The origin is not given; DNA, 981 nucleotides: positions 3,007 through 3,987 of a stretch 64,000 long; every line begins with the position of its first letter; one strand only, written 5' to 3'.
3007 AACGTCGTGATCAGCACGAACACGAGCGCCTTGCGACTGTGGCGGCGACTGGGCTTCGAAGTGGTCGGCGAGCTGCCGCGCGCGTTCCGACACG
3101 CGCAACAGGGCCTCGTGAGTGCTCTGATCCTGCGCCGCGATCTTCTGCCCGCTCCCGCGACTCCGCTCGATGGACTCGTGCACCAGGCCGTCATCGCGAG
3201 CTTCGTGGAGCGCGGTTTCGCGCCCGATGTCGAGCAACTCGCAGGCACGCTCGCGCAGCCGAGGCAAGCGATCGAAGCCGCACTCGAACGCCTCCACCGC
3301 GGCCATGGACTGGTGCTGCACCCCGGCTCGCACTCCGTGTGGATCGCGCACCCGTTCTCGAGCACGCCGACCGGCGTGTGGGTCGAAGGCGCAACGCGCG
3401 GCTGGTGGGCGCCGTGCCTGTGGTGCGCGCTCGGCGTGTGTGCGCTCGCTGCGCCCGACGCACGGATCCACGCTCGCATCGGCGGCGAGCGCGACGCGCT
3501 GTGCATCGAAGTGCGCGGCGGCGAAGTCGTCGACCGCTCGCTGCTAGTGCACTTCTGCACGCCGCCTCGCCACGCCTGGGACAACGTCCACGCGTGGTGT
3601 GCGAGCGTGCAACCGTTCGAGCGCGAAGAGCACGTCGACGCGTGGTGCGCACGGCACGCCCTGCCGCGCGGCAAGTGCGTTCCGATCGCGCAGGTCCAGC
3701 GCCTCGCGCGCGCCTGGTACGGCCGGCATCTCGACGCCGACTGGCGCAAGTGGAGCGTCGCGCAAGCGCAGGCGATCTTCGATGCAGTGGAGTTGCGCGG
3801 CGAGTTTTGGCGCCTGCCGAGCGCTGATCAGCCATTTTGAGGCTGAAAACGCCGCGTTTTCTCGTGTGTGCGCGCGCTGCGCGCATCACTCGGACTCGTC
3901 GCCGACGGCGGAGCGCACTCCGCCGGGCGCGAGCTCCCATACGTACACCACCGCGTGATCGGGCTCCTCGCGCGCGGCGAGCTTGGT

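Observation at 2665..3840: GNAT acetyltransferase fused to a MerB-like organomercurial-lyase-family domain with Asp to Gly change at the catalytic position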

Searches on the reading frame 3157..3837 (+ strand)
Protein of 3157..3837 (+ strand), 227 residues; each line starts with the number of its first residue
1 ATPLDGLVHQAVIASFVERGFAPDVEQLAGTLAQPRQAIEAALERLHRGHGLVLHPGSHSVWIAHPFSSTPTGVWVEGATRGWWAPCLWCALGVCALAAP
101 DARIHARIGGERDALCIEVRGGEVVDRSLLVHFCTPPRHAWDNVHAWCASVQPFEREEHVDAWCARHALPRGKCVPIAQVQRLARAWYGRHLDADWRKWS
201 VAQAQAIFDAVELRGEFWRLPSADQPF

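Call 12: search_solved_structures(query=A2, max_evalue=10, show_alignments=4)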
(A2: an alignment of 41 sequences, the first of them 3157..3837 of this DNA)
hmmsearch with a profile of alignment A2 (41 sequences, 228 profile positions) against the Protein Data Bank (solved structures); distinct sequences matched with E-value up to 10: 15.
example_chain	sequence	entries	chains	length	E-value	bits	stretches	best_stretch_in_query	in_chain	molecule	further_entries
5c17_A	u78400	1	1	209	6.7e-11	45.1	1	18-185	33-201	MerB2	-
3f2g_A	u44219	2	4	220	0.0001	24.8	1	64-195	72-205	Alkylmercury lyase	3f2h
5c0t_A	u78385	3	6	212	0.00014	24.4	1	21-192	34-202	Alkylmercury lyase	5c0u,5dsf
3fn8_A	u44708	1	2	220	0.00022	23.8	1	64-195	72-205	Alkylmercury lyase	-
1s6l_A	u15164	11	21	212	0.00029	23.4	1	63-192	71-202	Alkylmercury lyase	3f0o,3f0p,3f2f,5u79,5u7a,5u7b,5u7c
1row_A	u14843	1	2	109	0.23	13.9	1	113-150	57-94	MSP-domain protein like family member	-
7ueb_E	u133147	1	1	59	0.44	13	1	11-58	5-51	PscE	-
7jhp_A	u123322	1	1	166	0.53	12.7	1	126-196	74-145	GTPase HRas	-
9j89_D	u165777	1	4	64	0.92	11.9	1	6-55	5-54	Z-DNA-binding protein 1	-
3knq_A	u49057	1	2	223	1.2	11.5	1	71-107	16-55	Attachment protein G3P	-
3dgs_A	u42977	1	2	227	1.3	11.4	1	71-107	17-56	Coat protein A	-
3c7j_A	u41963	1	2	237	1.8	10.9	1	4-57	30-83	Transcriptional regulator, GntR family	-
9c40_A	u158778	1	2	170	2.2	10.7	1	126-193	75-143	Isoform 2B of GTPase KRas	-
2d1h_A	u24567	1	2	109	2.4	10.6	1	12-60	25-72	109aa long hypothetical transcriptional regulator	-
1q1h_A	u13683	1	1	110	2.5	10.5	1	12-54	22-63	Transcription Factor E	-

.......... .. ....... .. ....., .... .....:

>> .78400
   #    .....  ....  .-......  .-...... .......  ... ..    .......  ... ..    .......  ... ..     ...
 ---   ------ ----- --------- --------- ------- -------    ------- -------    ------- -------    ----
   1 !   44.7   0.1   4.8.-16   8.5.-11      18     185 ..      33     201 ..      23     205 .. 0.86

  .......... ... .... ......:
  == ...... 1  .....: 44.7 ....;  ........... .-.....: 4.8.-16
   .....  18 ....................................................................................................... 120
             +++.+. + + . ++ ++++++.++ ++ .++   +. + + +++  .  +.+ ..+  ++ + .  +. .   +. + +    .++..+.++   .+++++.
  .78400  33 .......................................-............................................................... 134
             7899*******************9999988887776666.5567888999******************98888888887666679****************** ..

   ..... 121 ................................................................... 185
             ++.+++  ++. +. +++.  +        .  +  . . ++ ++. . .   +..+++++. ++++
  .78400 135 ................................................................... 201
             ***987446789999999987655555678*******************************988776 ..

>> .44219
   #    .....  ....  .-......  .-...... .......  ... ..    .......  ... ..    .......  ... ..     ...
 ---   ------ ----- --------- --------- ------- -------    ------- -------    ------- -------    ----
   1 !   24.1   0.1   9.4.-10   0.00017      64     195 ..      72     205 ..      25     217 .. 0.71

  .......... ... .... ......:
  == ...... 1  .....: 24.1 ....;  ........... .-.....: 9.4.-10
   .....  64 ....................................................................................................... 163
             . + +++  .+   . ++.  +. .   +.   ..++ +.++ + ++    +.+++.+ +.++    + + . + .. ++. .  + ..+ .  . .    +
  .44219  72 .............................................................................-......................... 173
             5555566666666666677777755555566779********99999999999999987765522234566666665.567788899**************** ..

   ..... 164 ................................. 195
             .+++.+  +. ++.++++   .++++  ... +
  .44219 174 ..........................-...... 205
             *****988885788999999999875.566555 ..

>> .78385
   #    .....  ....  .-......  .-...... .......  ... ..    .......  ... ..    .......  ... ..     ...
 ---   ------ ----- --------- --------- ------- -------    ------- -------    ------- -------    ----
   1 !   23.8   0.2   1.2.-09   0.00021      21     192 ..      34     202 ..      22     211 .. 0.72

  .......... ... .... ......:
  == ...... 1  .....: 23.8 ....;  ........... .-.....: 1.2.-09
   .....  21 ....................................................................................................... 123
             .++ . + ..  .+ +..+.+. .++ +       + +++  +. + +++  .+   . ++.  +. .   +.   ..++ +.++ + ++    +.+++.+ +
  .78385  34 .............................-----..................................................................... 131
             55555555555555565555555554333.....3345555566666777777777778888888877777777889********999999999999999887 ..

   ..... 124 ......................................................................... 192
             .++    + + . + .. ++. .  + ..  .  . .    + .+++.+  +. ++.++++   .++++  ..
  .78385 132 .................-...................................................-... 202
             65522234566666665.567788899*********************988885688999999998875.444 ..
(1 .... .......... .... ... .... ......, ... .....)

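Call 26: find_related_loci(query=A2, collection=genome_contigs, flank=6000)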
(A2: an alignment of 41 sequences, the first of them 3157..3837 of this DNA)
Query A2 (227 aa) in genome_contigs; peptide patterns used: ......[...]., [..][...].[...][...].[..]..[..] (x = any residue, [..] = any of these).
84 stretches matched a pattern; 53 encode a relative of the query (tblastn E <= 1e-3); 53 distinct loci.
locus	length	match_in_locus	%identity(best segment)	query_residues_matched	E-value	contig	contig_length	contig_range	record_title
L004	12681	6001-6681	91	1-227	2e-135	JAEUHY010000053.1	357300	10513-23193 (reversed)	MAG: Planctomycetota bacterium isolate new MAG-29 k141_1796620, whole genome shotgun sequence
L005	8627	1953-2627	71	3-227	1e-104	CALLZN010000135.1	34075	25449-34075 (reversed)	MAG TPA_asm: uncultured bacterium isolate SRR2107182_bin.46_CONCOCT_v1.1_MAG genome assembly, contig: ERZ794931.714, who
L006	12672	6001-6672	54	4-227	7e-80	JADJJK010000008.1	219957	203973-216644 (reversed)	MAG: Myxococcales bacterium isolate Ejby_18-Q3-R6-50_BATAC.353 tig00003102-10-2195050, whole genome shotgun sequence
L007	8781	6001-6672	54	3-227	6e-77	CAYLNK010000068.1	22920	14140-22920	MAG TPA_asm: uncultured Holophagales bacterium isolate binchicken_co322_3 genome assembly, contig: NODE_3327_length_2292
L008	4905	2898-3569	54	4-227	2e-76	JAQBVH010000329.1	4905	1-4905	MAG: Planctomycetota bacterium isolate casp150-mb.174 NODE_41042_length_4905_cov_0.052643, whole genome shotgun sequence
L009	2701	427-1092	56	4-227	4e-77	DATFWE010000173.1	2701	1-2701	MAG TPA_asm: Haliangiales bacterium isolate SMAG_U9482 k141_5854270, whole genome shotgun sequence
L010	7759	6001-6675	55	3-227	2e-75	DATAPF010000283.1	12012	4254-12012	MAG TPA_asm: Kofleriaceae bacterium isolate SMAG_U5434 k141_6421976, whole genome shotgun sequence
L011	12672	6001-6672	58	4-227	7e-75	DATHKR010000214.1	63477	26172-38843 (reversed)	MAG TPA_asm: Kofleriaceae bacterium isolate SMAG_U12585 k141_226122, whole genome shotgun sequence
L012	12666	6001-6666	51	4-225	2e-71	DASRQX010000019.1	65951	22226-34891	MAG TPA_asm: Acetobacteraceae bacterium isolate SMAG_U4398 k141_4707823, whole genome shotgun sequence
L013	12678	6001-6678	45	2-227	2e-70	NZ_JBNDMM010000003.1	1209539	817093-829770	Paraburkholderia sp. GAS199 Ga0573060_03, whole genome shotgun sequence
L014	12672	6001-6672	50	4-227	1e-70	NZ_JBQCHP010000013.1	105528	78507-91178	MAG: Dyella sp. isolate bin724 k141_950225, whole genome shotgun sequence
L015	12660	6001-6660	47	4-223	9e-70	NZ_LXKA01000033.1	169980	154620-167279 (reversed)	Paraburkholderia ginsengiterrae strain DCY85 NODE_12, whole genome shotgun sequence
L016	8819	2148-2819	49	4-227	2e-69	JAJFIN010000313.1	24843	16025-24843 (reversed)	MAG: Alphaproteobacteria bacterium isolate OFTM322 OFTM322_312, whole genome shotgun sequence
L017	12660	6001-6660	47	4-223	2e-69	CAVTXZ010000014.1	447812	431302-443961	MAG: uncultured beta proteobacterium isolate MFD06714.bin.3.256 genome assembly, contig: contig_20026, whole genome shot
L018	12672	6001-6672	50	3-227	7e-68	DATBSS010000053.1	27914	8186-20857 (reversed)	MAG TPA_asm: Myxococcaceae bacterium isolate SMAG_U4163 k141_708236, whole genome shotgun sequence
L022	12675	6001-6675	45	3-227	1e-67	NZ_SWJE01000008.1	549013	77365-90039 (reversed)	Trinickia terrae strain 7GSK02 scaffold8, whole genome shotgun sequence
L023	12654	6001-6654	51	6-227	3e-67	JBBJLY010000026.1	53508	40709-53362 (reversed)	MAG: Kofleriaceae bacterium isolate RUP_SRG_46 NODE_469_length_53508_cov_6.100836, whole genome shotgun sequence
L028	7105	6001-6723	45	1-227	5e-65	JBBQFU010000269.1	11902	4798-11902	MAG: Haliangiales bacterium isolate Co_metawrap_1004 Cmw_1004_k141_20076735_length_11902_cov_7.0000, whole genome shotgu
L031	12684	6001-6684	49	1-227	6e-64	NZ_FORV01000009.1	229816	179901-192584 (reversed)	Sphingomonas sp. NFR04, whole genome shotgun sequence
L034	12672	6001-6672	46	4-227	8e-63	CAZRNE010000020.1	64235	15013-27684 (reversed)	MAG TPA_asm: uncultured Opitutaceae bacterium isolate binchicken_co130_43 genome assembly, contig: NODE_737_length_64235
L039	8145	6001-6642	50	8-220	1e-61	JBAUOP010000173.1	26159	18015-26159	MAG: Acidobacteriaceae bacterium isolate MFD04660_ilm_asm_bin19 k127_179539, whole genome shotgun sequence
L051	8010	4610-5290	41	1-227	6e-56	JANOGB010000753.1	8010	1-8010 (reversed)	MAG: Planctomycetota bacterium isolate SOY_64_metabat_319 SOY_64_k141_2187912, whole genome shotgun sequence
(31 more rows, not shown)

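Call 34: predict_structure(alignment_id=A2)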
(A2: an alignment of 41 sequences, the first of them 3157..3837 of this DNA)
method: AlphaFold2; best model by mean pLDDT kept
length: 227 residues; sequences in the alignment: 41
mean_pLDDT: 96.8   pTM: 0.93
mean pLDDT of the five models: 96.8, 96.5, 96.5, 95.9, 95.8
residues with pLDDT >= 90: 220; 70-90: 7; 50-70: 0; < 50: 0
segments of 3 or more residues with pLDDT < 50: none
pLDDT, mean of each block of 10 residues (from residue 1): 93 98 98 98 96 96 98 97 98 98 98 98 98 97 95 98 97 98 98 93 97 98 88
secondary structure, 60 per line:
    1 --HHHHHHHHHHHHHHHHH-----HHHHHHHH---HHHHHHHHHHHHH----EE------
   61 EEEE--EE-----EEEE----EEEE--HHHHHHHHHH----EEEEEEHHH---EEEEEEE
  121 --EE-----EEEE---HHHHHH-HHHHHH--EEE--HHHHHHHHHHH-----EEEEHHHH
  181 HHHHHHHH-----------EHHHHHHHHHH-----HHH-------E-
elements in order: H3-19 H25-32 H36-48 E61-64 E74-77 E82-85 H88-97 E102-107 E114-120 E130-133 H137-142 H144-149 E152-154 H157-167 E173-176 H177-188 H201-210

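Call 42: search_protein_families(library=pfam, proteins=[L010:5578-6675:+, L031:5653-6684:+, L051:4259-5290:+, L034:5086-6672:+, L039:5386-6663:+, L022:5746-6675:+, L028:5800-6723:+, L023:5785-6654:+, L018:3451-6672:+, L005:1824-2627:+], max_evalue=0.001)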
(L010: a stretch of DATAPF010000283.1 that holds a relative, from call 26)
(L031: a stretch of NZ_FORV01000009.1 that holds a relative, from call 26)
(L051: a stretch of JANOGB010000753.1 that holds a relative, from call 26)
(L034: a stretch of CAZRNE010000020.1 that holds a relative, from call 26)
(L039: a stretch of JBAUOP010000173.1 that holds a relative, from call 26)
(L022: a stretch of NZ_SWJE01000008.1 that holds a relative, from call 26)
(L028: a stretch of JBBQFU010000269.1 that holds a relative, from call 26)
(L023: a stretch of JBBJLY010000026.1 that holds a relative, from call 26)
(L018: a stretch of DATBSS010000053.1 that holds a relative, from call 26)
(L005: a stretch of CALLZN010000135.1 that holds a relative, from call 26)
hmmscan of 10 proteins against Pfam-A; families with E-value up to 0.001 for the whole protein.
L010:5578-6675:+ (366 aa): 2 families
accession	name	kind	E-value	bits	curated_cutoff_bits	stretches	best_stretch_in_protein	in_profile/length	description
PF03243.20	MerB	-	2.4e-19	70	27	1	206-328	1-126/126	Alkylmercury lyase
PF00392.27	GntR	-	0.0009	19.3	27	0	162-197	25-60/64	Bacterial regulatory proteins, gntR family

L031:5653-6684:+ (344 aa): 1 family
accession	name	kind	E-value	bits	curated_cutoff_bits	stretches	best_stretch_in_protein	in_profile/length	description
PF03243.20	MerB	-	5.9e-25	88.1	27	1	184-305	1-125/126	Alkylmercury lyase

L051:4259-5290:+ (344 aa): 1 family
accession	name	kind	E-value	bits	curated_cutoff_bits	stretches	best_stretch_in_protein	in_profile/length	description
PF03243.20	MerB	-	3.4e-20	72.7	27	1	184-306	1-126/126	Alkylmercury lyase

L034:5086-6672:+ (529 aa): 1 family
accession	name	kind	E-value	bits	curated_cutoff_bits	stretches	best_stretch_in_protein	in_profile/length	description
PF03243.20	MerB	-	3e-21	76.1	27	1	369-491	1-126/126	Alkylmercury lyase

L039:5386-6663:+ (426 aa): 1 family
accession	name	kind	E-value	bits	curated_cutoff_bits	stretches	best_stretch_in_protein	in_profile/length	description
PF03243.20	MerB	-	1.1e-22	80.8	27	1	265-388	1-126/126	Alkylmercury lyase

L022:5746-6675:+ (310 aa): 1 family
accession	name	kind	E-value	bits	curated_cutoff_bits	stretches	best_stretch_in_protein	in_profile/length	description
PF03243.20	MerB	-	3e-25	89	27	1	150-271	1-125/126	Alkylmercury lyase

L028:5800-6723:+ (308 aa): 1 family
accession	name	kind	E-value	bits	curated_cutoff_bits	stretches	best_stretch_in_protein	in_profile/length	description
PF03243.20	MerB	-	2.4e-16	60.3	27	1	134-270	1-126/126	Alkylmercury lyase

L023:5785-6654:+ (290 aa): 1 family
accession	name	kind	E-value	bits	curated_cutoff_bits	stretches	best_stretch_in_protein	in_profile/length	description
PF03243.20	MerB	-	1.6e-19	70.6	27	1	131-252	1-126/126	Alkylmercury lyase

L018:3451-6672:+ (1074 aa): 1 family
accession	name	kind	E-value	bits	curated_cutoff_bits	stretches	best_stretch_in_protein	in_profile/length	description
PF03243.20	MerB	-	9.8e-22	77.7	27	1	915-1036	1-126/126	Alkylmercury lyase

L005:1824-2627:+ (268 aa): 1 family
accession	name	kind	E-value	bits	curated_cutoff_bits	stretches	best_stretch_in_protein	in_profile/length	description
PF03243.20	MerB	-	2.2e-23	83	27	1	108-230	1-126/126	Alkylmercury lyase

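Call 46: search_protein_representatives(alignment_id=A2)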
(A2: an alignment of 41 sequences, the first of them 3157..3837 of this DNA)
Query: 41 sequences, 228 profile positions. Proteins with E-value up to 0.001 (for the whole library): 2187; up to 1e-10: 906; up to 1e-30: 147. The best 150 are listed.
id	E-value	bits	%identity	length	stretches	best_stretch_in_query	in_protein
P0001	5.2e-106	369.3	-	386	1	4-228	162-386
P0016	3.4e-103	360.1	-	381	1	4-228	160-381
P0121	3.8e-97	340.3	-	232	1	4-225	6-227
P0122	4.4e-93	327.0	-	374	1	4-228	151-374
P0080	9.9e-93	325.9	-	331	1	3-225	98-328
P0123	2.8e-84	298.2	-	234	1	7-228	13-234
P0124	1.2e-81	289.7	-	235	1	7-223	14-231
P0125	2.5e-81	288.6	-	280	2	2-121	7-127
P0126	9.8e-81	286.7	-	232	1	4-228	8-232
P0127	9.9e-81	286.6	-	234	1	2-228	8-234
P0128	1.2e-76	273.2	-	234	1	3-228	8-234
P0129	8.0e-72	257.5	-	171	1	61-228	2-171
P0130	9.2e-69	247.5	-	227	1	5-228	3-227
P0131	7.4e-65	234.7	-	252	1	3-172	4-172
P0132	2.2e-64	233.2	-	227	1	4-222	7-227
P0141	3.0e-56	206.6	-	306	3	82-225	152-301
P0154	1.9e-51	190.8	-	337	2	2-122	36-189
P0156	7.1e-51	189.0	-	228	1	5-222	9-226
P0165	1.5e-47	178.1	-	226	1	4-221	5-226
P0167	5.9e-47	176.1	-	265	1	7-180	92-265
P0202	1.6e-39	151.9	-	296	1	7-158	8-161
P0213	1.2e-37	145.6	-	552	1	6-225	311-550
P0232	3.0e-35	137.9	-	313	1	4-220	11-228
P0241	5.8e-34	133.6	-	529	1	8-225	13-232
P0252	3.5e-32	127.8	-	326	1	4-225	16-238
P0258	1.6e-31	125.7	-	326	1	8-215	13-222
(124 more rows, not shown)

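Call 59: search_protein_families(library=ncbifam, proteins=[P0156, P0165], max_evalue=0.01)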
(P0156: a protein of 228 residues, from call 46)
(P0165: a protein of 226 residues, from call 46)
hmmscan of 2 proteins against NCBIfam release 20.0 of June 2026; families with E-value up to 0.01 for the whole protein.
P0156 (228 aa): 3 families
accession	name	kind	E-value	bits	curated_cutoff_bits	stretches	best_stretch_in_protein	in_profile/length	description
NF040728.1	MerB_rel_SaoL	equivalog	1.7e-13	50.8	140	1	5-130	6-135/159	MerB-like organometallic lyase SaoL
NF009710.0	PRK13239.1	equivalog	3e-09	36.5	193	1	26-193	35-197/210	alkylmercury lyase MerB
NF033555.1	lyase_MerB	exception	9.9e-07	28.6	200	1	72-191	55-174/181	organomercurial lyase MerB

P0165 (226 aa): 3 families
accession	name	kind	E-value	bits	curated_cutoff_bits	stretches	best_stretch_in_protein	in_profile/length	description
NF009710.0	PRK13239.1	equivalog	7.6e-14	51.5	193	1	19-193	31-196/210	alkylmercury lyase MerB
NF040728.1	MerB_rel_SaoL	equivalog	2.1e-13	50.5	140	1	4-145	8-153/159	MerB-like organometallic lyase SaoL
NF033555.1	lyase_MerB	exception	4e-10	39.7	200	1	19-191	10-173/181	organomercurial lyase MerB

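Call 65: fold_search(model_id=the predicted structure, library=pdb)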
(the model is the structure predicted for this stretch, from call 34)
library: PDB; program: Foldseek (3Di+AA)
matches with E <= 10: 1023; with E <= 0.001: 11
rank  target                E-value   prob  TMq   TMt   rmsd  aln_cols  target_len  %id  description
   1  3f2f_B                2.7e-09  1.00  0.60  0.68   5.1       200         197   20  Crystal structure of the mercury-bound form of MerB, the Organomercurial Lyase involved in a bacterial mercury resista (released 2008-11-11)
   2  3f2h_A                5.0e-09  1.00  0.59  0.64   4.5       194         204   20  Crystal structure of the mercury-bound form of MerB mutant C160S, the Organomercurial Lyase involved in a bacterial me (released 2008-11-11)
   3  3f0o_B                6.0e-09  1.00  0.60  0.68   5.3       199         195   20  Crystal structure of MerB, the Organomercurial Lyase involved in a bacterial mercury resistance system (released 2008-11-11)
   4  3f2g_B                9.5e-09  1.00  0.61  0.65   5.3       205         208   20  Crystal structure of MerB mutant C160S, the Organomercurial Lyase involved in a bacterial mercury resistance system (released 2008-11-11)
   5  3f2h_B                1.5e-08  1.00  0.59  0.65   4.4       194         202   20  Crystal structure of the mercury-bound form of MerB mutant C160S, the Organomercurial Lyase involved in a bacterial me (released 2008-11-11)
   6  3f0o_A                2.6e-08  1.00  0.59  0.63   4.5       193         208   20  Crystal structure of MerB, the Organomercurial Lyase involved in a bacterial mercury resistance system (released 2008-11-11)
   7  5c0t_A                3.2e-08  1.00  0.60  0.65   4.6       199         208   20  Crystal structure of the mercury-bound form of MerB mutant D99S (released 2016-02-03)
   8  5c17                  4.6e-08  1.00  0.64  0.70   3.4       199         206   20  Crystal structure of the mercury-bound form of MerB2 (released 2016-02-03)
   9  3fn8_A                6.9e-08  1.00  0.59  0.64   4.4       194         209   20  Crystal Structure of MerB complexed with mercury (released 2009-03-03)
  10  3f2g_A                1.2e-07  1.00  0.58  0.63   4.5       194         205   20  Crystal structure of MerB mutant C160S, the Organomercurial Lyase involved in a bacterial mercury resistance system (released 2008-11-11)
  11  1s6l_MODEL_1_A        9.0e-06  1.00  0.49  0.56   6.1       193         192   19  Solution structure of MerB, the Organomercurial Lyase involved in the bacterial mercury resistance system (released 2005-04-19)
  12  2f5f_B                3.3e-02  1.00  0.24  0.39   2.2        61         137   16  Bacillus subtilis manganese transport regulator (MNTR) bound to manganese, AC conformation, pH 8.5 (released 2006-03-07)
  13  1on2_A                3.3e-02  1.00  0.24  0.39   2.5        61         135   18  Bacillus subtilis Manganese Transport Regulator (MntR), D8M Mutant, Bound to Manganese (released 2003-07-15)
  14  3k2z_B                3.5e-02  0.91  0.27  0.31  12.4       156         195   12  Crystal structure of a LexA protein from Thermotoga maritima (released 2010-10-06)
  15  1on1_A                6.2e-02  1.00  0.22  0.37   1.4        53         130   19  Bacillus Subtilis Manganese Transport Regulator (Mntr) Bound To Manganese, AB Conformation. (released 2003-07-15)
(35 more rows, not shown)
